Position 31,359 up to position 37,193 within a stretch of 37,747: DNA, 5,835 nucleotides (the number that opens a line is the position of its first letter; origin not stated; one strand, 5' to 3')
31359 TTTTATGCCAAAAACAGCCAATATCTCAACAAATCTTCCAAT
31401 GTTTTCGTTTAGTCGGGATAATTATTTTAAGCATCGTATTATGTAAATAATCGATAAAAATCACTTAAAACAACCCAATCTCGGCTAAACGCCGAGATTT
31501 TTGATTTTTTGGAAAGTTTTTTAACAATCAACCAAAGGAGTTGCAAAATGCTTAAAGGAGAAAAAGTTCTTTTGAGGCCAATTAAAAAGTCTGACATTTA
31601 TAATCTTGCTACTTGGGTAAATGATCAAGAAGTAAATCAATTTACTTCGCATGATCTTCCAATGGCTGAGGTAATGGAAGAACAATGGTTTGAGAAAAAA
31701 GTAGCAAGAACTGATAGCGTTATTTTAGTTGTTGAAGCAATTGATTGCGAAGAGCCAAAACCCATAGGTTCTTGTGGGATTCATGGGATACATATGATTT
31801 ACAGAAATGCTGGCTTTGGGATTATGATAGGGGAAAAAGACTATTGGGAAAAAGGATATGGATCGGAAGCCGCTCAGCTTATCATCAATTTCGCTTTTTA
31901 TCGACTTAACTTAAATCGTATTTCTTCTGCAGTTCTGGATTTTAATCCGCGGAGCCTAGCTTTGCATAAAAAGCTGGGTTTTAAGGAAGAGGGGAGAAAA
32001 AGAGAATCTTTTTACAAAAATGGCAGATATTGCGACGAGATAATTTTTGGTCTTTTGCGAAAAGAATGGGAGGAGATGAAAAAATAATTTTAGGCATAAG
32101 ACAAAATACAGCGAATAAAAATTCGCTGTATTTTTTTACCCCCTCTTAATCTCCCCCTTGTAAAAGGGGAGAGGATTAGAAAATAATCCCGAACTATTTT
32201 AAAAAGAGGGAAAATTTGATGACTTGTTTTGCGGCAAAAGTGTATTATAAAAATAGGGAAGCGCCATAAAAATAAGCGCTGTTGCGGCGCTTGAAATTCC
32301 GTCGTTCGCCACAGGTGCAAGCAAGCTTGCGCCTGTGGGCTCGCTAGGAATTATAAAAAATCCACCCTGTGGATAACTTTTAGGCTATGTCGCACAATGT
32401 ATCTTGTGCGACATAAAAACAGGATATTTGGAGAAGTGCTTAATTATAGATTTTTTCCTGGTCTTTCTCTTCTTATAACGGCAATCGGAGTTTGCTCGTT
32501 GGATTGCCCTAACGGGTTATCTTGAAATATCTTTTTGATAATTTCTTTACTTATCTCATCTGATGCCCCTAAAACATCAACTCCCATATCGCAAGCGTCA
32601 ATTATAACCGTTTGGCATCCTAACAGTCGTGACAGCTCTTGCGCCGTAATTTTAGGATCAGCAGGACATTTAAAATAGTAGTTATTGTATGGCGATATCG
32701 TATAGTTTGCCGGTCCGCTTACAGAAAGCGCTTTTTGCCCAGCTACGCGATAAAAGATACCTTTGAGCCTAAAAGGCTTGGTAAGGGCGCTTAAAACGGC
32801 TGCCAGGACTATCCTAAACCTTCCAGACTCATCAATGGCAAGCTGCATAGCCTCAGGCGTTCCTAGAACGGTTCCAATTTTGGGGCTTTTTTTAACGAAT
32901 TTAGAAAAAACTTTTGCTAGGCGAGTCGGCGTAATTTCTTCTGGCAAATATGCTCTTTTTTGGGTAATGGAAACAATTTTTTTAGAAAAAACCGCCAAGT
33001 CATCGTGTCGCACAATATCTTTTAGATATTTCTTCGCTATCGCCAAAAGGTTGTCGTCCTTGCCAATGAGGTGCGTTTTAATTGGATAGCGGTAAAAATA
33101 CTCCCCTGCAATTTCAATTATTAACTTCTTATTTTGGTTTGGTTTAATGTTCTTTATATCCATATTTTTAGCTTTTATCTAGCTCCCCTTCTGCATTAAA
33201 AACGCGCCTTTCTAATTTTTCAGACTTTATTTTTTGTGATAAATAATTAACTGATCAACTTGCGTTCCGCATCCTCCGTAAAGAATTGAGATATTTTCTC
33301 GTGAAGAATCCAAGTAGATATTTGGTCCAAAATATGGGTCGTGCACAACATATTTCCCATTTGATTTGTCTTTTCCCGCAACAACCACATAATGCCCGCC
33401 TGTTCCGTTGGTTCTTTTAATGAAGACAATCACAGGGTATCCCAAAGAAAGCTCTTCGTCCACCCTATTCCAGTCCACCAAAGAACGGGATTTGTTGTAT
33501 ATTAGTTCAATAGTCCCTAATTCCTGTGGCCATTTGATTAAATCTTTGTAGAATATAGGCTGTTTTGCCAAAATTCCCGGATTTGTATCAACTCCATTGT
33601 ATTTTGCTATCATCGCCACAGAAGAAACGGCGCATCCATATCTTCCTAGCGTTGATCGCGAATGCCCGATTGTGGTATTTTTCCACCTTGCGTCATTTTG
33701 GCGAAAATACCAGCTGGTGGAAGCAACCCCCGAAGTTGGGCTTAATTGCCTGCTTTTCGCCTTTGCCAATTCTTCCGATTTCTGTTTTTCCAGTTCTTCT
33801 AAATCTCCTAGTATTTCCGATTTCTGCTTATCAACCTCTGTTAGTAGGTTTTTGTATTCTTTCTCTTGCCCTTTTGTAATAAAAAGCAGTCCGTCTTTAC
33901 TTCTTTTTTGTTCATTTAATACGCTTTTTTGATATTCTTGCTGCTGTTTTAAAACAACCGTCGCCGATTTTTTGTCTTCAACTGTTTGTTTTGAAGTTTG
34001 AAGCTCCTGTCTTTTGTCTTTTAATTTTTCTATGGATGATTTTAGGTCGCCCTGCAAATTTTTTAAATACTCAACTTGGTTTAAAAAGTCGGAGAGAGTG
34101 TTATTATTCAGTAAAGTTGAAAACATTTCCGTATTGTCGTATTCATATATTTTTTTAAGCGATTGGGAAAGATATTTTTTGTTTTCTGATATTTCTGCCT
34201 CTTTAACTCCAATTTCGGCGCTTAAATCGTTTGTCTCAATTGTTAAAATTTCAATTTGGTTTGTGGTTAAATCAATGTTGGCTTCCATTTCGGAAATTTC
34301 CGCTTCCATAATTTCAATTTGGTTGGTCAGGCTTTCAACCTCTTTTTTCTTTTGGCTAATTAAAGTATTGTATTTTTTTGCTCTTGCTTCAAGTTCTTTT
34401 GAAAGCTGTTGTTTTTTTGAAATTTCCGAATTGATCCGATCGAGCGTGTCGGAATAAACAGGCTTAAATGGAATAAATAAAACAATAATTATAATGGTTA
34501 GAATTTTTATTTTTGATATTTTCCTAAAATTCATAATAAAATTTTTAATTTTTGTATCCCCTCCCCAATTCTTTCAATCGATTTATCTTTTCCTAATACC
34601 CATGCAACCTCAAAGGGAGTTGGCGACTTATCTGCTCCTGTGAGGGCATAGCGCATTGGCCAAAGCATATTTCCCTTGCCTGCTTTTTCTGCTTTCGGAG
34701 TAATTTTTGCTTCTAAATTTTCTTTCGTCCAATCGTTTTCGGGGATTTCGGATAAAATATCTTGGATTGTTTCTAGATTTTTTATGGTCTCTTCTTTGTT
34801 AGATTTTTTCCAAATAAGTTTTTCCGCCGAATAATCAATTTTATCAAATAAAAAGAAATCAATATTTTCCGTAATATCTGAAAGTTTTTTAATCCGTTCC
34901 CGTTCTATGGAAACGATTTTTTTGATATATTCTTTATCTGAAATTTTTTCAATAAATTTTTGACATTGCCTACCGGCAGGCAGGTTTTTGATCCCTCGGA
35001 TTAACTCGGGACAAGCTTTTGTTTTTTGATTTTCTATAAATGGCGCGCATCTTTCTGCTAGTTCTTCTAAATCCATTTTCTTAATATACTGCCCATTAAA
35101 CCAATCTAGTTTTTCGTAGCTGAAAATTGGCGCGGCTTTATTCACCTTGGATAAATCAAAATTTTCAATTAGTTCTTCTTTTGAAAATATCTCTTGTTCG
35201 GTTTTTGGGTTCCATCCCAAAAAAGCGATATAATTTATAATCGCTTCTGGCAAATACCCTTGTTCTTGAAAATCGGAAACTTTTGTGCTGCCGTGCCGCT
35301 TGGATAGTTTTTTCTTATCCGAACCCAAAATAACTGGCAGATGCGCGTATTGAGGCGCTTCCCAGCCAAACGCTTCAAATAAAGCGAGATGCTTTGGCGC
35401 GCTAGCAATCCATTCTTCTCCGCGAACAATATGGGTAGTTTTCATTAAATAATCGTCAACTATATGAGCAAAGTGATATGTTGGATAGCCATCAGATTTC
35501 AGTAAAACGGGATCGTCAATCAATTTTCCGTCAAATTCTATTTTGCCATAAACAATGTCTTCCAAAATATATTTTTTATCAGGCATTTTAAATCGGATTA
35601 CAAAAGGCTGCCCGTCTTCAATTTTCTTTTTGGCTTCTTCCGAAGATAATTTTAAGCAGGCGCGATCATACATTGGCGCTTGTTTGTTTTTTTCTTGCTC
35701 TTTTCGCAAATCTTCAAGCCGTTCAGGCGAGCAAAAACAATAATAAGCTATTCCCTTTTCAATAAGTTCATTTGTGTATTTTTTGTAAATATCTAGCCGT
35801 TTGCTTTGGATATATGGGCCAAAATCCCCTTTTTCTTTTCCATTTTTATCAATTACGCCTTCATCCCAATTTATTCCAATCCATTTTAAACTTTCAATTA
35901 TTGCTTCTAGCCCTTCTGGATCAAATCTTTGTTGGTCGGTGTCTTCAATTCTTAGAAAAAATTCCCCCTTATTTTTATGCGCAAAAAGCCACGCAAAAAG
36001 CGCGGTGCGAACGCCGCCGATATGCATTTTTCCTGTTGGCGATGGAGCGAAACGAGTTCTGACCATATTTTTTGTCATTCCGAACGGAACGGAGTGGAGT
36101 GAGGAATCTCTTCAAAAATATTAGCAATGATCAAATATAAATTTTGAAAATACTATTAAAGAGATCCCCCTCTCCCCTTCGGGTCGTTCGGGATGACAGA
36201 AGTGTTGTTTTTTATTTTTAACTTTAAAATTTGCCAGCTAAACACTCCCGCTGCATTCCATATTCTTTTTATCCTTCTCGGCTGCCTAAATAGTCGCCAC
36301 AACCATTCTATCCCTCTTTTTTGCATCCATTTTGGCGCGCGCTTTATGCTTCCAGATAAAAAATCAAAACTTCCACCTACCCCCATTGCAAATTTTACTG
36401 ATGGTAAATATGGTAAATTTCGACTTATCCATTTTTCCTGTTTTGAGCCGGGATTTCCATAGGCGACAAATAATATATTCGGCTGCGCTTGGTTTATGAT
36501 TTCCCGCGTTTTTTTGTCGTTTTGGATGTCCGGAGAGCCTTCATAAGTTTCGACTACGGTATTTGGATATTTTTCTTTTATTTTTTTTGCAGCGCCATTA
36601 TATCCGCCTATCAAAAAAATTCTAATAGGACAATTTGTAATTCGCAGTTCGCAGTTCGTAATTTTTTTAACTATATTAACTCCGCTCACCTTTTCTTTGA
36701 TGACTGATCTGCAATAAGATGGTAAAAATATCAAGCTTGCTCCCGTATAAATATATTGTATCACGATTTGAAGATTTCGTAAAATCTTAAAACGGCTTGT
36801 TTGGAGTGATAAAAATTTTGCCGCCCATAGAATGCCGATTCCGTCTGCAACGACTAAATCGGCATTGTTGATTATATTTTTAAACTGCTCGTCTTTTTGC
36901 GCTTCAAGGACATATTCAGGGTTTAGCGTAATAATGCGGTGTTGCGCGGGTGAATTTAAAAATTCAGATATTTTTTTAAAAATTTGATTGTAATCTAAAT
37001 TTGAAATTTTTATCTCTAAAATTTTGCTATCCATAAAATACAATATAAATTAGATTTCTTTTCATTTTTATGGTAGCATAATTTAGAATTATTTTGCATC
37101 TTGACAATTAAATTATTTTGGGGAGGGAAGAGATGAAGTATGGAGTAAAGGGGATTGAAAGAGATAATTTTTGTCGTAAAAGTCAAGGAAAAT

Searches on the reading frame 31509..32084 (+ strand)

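Call 70: search_protein_families(library=pfam, proteins=[window:31509-32084:+], max_evalue=0.0001)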
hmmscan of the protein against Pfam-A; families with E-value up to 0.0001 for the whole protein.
window:31509-32084:+ (192 aa): 4 families
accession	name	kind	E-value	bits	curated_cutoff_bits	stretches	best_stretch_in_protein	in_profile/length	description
PF13302.13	Acetyltransf_3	-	1e-25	91.5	25.4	1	20-159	2-138/138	Acetyltransferase (GNAT) domain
PF13420.13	Acetyltransf_4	-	4.3e-15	56.5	24.3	1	22-179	1-155/155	Acetyltransferase (GNAT) domain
PF00583.31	Acetyltransf_1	-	1.8e-08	35.1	20.7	1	52-158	23-116/116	Acetyltransferase (GNAT) family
PF13523.12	Acetyltransf_8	-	5e-06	26.6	27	0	101-162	80-141/145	Acetyltransferase (GNAT) domain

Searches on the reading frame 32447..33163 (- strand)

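Call 70: search_protein_families(library=pfam, proteins=[window:32447-33163:-], max_evalue=0.0001)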
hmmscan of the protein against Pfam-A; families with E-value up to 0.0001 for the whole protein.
window:32447-33163:- (239 aa): 1 family
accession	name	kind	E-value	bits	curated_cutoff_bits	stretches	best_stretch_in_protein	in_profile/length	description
PF01996.21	F420_ligase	-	3.4e-07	30.4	25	1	28-115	2-83/218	F420-0:Gamma-glutamyl ligase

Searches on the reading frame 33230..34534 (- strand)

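Call 70: search_protein_families(library=pfam, proteins=[window:33230-34534:-], max_evalue=0.0001)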
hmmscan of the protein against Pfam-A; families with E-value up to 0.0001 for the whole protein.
window:33230-34534:- (435 aa): 2 families
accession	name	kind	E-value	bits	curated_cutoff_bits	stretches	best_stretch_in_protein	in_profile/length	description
PF13529.12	Peptidase_C39_2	-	5.3e-10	40.5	24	1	276-401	5-143/143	Peptidase_C39 like family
PF03412.21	Peptidase_C39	-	5e-05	23.6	22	0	301-406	13-111/133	Peptidase C39 family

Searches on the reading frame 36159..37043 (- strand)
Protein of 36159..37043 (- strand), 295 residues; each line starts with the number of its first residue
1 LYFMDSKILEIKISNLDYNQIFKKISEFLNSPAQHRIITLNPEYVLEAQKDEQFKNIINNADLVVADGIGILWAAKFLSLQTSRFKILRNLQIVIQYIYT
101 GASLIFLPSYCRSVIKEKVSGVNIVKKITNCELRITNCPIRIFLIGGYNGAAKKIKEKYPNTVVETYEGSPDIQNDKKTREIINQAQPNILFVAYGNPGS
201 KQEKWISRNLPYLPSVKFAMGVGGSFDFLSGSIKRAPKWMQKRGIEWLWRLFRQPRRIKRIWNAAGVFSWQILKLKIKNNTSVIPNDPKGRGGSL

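Call 70: search_protein_families(library=pfam, proteins=[window:36159-37043:-], max_evalue=0.0001)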
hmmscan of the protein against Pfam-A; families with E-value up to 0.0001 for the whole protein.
window:36159-37043:- (295 aa): 1 family
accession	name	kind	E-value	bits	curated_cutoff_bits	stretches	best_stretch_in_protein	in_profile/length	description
PF03808.19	Glyco_tran_WecG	-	2e-42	145.3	27.4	1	101-261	8-167/168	Glycosyl transferase WecG/TagA/CpsF family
